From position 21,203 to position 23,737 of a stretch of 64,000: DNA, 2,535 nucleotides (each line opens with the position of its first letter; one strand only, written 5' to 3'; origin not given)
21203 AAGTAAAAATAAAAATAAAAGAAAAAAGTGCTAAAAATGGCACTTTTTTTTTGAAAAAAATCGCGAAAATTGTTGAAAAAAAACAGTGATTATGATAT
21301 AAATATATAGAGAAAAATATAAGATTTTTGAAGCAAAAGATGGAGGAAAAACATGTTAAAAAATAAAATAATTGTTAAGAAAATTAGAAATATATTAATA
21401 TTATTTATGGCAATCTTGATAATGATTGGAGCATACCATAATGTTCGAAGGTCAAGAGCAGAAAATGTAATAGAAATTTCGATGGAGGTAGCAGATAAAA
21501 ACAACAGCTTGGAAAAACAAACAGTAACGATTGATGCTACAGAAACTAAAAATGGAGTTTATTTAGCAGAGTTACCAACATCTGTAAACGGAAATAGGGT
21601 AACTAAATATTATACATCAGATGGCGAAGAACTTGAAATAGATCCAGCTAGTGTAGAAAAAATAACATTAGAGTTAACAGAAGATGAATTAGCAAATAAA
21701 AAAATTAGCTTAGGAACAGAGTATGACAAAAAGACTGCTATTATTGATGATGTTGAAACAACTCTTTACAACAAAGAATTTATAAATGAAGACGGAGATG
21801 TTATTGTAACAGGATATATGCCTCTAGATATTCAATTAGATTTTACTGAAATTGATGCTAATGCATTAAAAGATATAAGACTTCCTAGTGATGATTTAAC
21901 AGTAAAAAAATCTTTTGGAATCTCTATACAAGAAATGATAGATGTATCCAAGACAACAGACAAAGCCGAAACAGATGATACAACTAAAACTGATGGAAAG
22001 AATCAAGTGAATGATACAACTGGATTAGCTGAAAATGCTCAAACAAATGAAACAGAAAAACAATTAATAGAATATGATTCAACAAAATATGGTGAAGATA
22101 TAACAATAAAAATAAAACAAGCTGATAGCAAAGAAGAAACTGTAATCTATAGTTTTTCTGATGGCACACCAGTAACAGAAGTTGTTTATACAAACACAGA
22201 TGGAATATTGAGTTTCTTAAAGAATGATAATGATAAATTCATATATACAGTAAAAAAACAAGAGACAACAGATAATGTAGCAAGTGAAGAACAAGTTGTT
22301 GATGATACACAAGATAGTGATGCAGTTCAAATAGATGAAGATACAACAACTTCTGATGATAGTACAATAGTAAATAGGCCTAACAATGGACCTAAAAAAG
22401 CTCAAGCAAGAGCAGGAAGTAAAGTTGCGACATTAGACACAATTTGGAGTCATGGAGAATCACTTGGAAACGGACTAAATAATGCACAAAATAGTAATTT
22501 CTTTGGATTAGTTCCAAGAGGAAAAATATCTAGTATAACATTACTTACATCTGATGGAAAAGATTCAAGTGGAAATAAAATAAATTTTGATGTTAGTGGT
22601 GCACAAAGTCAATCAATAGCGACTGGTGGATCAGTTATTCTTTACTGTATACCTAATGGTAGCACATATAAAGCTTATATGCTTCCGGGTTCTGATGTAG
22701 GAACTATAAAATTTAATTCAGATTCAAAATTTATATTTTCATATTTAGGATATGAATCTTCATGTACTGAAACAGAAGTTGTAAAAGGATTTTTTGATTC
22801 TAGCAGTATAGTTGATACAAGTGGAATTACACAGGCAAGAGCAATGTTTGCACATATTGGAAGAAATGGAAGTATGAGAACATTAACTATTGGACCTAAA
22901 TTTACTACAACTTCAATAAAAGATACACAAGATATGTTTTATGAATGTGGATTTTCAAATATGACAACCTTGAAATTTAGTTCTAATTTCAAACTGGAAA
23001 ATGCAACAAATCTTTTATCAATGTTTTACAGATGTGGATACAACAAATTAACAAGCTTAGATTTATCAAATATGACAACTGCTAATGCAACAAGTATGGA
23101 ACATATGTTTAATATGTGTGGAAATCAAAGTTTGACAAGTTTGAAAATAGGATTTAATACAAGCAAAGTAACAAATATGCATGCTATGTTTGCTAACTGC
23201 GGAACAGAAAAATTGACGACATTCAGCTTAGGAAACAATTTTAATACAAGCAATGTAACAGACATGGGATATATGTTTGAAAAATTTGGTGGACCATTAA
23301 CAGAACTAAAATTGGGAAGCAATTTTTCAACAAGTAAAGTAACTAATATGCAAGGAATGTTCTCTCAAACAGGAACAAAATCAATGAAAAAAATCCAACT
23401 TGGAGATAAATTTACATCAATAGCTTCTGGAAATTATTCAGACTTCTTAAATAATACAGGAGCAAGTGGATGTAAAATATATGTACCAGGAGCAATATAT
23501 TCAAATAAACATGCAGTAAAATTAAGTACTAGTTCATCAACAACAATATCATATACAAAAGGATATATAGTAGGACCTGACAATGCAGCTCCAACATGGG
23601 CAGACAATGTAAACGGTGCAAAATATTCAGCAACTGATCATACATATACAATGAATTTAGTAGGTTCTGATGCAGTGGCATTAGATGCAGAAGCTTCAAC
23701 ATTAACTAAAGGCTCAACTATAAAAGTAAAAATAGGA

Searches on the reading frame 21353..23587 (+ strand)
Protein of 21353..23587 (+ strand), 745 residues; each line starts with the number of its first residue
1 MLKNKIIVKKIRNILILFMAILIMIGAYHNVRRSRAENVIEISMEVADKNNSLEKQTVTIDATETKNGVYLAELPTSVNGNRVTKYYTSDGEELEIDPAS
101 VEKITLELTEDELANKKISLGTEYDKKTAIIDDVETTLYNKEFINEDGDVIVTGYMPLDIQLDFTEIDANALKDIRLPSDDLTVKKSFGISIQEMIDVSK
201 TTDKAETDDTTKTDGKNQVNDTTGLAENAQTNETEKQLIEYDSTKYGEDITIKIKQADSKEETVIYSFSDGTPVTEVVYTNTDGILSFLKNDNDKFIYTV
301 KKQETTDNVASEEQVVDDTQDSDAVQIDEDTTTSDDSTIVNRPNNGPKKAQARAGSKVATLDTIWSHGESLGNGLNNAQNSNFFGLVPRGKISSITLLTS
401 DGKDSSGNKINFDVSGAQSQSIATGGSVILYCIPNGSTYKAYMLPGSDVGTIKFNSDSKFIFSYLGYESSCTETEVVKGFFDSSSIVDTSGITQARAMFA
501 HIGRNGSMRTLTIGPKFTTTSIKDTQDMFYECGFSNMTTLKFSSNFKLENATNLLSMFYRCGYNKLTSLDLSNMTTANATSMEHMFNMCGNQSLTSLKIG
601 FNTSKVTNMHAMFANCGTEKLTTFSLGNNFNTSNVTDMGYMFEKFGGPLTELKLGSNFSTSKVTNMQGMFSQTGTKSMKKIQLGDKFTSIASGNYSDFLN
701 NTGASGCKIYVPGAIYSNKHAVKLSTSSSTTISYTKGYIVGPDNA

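Call 6: search_protein_families(library=pfam, proteins=[window:21353-23587:+], max_evalue=1)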
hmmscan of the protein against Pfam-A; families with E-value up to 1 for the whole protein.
window:21353-23587:+ (745 aa): 1 family
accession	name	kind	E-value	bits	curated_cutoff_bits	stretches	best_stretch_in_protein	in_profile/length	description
PF03382.20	DUF285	-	1.2e-15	57.7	25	2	601-673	20-85/120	Mycoplasma protein of unknown function, DUF285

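Call 7: search_protein_families(library=ncbifam, proteins=[window:21353-23587:+], max_evalue=1)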
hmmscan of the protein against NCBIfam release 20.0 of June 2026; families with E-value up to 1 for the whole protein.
window:21353-23587:+ (745 aa): 2 families
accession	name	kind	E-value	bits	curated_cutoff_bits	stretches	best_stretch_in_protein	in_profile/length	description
TIGR02167.2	Liste_lipo_26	repeat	7.4e-06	25.6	30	4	629-640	15-26/26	PARCEL repeat-containing surface protein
NF052414.1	NOV3GF23_fam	equivalog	0.16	12.5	165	0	653-682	23-52/124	NOV3GF23 family terpene biosynthesis-related protein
